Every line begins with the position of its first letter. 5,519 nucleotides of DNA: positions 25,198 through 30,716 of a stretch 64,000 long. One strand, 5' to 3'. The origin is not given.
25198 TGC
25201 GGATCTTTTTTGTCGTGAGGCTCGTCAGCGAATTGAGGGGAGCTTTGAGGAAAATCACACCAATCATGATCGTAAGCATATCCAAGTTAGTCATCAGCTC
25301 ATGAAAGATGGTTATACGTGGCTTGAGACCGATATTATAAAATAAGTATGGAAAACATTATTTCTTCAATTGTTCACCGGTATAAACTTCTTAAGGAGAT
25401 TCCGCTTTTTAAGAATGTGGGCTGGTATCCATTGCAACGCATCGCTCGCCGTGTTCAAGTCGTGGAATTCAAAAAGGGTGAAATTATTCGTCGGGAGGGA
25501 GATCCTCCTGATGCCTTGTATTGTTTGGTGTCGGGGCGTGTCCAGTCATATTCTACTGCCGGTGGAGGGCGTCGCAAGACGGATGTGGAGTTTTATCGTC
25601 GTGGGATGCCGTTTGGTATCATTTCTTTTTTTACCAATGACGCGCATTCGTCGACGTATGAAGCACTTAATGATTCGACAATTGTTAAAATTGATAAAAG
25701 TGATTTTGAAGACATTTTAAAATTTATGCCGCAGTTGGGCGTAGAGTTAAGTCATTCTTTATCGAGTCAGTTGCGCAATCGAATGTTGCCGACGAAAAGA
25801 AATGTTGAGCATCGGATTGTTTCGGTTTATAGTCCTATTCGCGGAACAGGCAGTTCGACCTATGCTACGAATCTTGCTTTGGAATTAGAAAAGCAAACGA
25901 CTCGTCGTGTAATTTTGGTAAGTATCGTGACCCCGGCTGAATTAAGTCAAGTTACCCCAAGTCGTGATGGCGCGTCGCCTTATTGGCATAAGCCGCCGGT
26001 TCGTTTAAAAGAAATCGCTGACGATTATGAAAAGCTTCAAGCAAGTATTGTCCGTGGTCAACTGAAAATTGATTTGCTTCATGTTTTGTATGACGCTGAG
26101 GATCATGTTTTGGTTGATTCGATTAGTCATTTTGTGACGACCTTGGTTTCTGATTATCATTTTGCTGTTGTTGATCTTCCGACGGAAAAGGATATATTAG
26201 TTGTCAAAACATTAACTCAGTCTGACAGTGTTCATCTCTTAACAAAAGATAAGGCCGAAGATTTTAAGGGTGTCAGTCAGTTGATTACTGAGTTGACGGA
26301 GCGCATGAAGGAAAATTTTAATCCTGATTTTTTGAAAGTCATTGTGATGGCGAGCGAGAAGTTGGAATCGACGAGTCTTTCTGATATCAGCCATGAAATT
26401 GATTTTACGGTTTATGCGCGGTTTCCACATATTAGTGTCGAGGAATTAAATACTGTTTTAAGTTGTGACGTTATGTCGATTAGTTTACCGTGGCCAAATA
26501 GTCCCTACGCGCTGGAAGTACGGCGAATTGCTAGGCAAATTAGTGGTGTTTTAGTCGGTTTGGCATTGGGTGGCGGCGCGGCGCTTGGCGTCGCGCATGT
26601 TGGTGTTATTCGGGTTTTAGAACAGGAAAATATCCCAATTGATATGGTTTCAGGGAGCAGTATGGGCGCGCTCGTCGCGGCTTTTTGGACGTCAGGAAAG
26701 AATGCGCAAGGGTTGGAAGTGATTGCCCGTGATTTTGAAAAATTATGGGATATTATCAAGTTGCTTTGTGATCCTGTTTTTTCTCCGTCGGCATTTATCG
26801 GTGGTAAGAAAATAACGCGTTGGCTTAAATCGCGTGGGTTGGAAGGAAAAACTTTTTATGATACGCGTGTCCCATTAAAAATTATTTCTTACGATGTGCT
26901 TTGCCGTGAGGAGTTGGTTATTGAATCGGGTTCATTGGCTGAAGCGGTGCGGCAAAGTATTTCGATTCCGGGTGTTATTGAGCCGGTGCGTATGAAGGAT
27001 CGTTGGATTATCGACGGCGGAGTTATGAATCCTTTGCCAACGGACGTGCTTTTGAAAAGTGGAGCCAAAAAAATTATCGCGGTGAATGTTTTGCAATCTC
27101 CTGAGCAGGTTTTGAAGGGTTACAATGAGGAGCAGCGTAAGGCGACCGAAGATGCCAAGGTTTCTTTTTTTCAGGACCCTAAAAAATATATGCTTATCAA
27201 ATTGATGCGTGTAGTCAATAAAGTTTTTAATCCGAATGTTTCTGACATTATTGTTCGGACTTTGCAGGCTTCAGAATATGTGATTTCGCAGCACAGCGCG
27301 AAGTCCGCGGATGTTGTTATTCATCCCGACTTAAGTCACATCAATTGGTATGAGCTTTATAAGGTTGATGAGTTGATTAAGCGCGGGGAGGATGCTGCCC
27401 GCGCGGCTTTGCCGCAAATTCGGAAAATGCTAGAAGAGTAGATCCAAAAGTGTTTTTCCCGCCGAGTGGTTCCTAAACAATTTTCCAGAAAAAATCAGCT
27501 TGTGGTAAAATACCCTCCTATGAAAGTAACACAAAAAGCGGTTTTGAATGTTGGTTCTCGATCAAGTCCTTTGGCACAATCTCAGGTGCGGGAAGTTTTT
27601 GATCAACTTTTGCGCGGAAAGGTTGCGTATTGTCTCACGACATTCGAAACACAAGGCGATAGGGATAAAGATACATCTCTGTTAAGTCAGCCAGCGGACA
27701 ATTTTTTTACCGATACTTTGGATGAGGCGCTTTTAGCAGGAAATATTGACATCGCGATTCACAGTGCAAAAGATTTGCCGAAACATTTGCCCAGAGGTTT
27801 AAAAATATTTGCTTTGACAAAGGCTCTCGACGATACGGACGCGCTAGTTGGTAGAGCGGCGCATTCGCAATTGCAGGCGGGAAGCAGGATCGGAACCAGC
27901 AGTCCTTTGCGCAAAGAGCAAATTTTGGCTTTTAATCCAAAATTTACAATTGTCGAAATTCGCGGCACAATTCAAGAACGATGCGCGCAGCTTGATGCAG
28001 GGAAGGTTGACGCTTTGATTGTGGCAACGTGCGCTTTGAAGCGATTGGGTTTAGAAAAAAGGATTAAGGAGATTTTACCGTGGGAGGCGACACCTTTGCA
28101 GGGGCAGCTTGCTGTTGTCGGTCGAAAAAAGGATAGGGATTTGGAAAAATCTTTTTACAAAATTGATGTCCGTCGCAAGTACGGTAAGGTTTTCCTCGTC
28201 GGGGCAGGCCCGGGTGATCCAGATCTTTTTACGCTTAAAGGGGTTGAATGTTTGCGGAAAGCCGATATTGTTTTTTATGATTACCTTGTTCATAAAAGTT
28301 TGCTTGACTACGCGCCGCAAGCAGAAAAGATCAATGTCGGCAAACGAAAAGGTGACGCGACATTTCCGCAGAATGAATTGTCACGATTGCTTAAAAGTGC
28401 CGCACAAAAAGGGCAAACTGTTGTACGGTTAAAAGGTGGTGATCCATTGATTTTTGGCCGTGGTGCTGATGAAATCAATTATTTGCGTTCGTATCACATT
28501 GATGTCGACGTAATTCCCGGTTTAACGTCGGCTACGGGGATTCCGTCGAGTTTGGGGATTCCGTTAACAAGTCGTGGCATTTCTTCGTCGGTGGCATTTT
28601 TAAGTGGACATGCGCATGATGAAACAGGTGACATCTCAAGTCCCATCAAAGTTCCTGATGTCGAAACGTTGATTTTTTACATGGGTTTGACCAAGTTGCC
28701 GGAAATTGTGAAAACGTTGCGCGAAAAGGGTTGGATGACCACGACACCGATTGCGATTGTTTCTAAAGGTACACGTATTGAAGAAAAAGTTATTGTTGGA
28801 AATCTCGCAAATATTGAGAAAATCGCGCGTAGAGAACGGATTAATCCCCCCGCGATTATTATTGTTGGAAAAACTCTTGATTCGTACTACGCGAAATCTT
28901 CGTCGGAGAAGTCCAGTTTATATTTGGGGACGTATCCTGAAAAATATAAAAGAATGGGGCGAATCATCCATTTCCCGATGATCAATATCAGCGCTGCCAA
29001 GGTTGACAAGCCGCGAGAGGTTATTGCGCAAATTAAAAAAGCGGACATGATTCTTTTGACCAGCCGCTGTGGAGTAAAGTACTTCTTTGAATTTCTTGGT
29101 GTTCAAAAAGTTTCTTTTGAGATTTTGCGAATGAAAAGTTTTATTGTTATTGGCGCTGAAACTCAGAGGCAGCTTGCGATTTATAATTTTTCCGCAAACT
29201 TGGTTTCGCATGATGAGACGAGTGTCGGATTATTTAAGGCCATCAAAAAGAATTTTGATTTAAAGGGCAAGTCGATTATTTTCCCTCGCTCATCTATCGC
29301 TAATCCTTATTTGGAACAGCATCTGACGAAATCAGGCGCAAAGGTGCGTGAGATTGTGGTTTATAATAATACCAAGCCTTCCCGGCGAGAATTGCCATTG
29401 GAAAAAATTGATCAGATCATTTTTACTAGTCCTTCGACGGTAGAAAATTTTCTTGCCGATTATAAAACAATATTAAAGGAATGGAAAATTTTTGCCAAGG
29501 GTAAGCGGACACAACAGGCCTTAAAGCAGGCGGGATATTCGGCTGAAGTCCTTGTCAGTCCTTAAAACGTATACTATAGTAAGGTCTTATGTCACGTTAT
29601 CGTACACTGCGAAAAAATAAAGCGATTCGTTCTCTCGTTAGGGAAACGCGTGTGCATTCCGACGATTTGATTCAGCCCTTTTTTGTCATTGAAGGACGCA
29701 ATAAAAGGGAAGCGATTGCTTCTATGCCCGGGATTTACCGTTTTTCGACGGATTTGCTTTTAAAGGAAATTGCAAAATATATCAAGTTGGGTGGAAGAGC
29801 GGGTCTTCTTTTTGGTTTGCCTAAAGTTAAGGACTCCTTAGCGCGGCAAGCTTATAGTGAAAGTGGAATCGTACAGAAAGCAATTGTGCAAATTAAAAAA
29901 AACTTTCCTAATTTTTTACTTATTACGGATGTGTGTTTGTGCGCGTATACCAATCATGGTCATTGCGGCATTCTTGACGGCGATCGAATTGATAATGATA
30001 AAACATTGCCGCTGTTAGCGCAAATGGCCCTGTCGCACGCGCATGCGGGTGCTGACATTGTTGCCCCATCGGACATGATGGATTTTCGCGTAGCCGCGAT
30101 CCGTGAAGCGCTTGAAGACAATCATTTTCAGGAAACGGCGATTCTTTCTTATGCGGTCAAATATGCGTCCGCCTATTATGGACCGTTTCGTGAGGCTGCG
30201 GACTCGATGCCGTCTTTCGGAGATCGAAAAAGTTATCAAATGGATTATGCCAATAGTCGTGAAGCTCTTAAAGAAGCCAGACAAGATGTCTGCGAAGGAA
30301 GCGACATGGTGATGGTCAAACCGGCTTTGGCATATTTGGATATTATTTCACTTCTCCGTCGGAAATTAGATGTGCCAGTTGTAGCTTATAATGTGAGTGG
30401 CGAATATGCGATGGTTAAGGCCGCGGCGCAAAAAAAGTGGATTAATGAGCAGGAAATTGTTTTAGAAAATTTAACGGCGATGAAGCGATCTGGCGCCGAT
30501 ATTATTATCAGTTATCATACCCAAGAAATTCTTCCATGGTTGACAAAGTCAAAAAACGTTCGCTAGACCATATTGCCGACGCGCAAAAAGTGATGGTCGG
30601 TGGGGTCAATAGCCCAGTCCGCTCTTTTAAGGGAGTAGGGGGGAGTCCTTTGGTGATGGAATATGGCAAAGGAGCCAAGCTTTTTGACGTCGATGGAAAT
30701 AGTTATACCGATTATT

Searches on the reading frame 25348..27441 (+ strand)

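Call 72: search_protein_families(library=pfam, proteins=[window:25348-27441:+], max_evalue=0.00001)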
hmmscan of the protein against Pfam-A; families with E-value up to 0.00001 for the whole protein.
window:25348-27441:+ (697 aa): 2 families
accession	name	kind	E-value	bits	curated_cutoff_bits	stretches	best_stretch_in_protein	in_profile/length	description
PF01734.28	Patatin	-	3.9e-26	92.9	27.7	1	405-568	1-190/191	Patatin-like phospholipase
PF00027.35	cNMP_binding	-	9.3e-19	67.6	27.5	1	39-124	2-86/89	Cyclic nucleotide-binding domain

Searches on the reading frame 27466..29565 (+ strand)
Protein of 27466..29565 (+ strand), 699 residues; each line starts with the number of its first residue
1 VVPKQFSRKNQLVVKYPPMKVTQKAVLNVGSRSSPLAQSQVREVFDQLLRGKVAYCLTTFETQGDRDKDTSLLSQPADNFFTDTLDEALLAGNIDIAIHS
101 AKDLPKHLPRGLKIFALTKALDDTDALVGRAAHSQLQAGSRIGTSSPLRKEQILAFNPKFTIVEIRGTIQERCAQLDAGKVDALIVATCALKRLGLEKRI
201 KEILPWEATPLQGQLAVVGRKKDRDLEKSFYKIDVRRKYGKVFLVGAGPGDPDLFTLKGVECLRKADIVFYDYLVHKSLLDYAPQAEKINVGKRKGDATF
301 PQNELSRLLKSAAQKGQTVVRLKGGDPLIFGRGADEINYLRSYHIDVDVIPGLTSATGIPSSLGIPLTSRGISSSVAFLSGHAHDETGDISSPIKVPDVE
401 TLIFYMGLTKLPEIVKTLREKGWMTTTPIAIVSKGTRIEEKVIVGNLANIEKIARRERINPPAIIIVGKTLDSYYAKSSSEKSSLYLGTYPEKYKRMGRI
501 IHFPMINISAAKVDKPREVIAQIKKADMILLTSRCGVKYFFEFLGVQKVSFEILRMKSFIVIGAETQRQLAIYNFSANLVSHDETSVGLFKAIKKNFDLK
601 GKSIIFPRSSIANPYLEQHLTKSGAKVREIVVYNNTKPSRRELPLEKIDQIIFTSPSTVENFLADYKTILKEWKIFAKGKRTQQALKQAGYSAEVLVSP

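Call 72: search_protein_families(library=pfam, proteins=[window:27466-29565:+], max_evalue=0.00001)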
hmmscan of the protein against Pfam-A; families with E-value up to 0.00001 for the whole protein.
window:27466-29565:+ (699 aa): 3 families
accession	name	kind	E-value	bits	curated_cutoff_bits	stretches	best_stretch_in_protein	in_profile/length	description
PF01379.25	Porphobil_deam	-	1.4e-52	178.7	22.1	1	27-227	1-206/207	Porphobilinogen deaminase, dipyromethane cofactor binding domain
PF00590.25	TP_methylase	-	3.5e-48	164.8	27.8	1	241-450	1-211/212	Tetrapyrrole (Corrin/Porphyrin) Methylases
PF02602.20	HEM4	-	9.2e-38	130.1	27.5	1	498-693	12-217/231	Uroporphyrinogen-III synthase HemD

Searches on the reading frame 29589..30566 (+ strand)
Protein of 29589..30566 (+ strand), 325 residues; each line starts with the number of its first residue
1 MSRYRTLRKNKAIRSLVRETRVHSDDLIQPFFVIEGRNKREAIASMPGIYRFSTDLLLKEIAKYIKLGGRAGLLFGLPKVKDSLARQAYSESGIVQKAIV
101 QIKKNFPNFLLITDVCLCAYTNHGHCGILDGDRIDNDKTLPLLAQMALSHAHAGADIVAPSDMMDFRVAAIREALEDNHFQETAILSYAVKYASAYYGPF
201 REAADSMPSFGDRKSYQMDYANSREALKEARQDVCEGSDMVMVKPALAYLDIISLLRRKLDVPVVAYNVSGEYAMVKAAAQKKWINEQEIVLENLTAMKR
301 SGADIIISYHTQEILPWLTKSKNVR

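Call 72: search_protein_families(library=pfam, proteins=[window:29589-30566:+], max_evalue=0.00001)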
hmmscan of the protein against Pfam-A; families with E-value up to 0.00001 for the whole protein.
window:29589-30566:+ (325 aa): 1 family
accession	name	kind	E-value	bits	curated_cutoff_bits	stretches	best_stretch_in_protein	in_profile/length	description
PF00490.27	ALAD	-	3.9e-142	473.5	24.6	1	2-317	2-317/317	Delta-aminolevulinic acid dehydratase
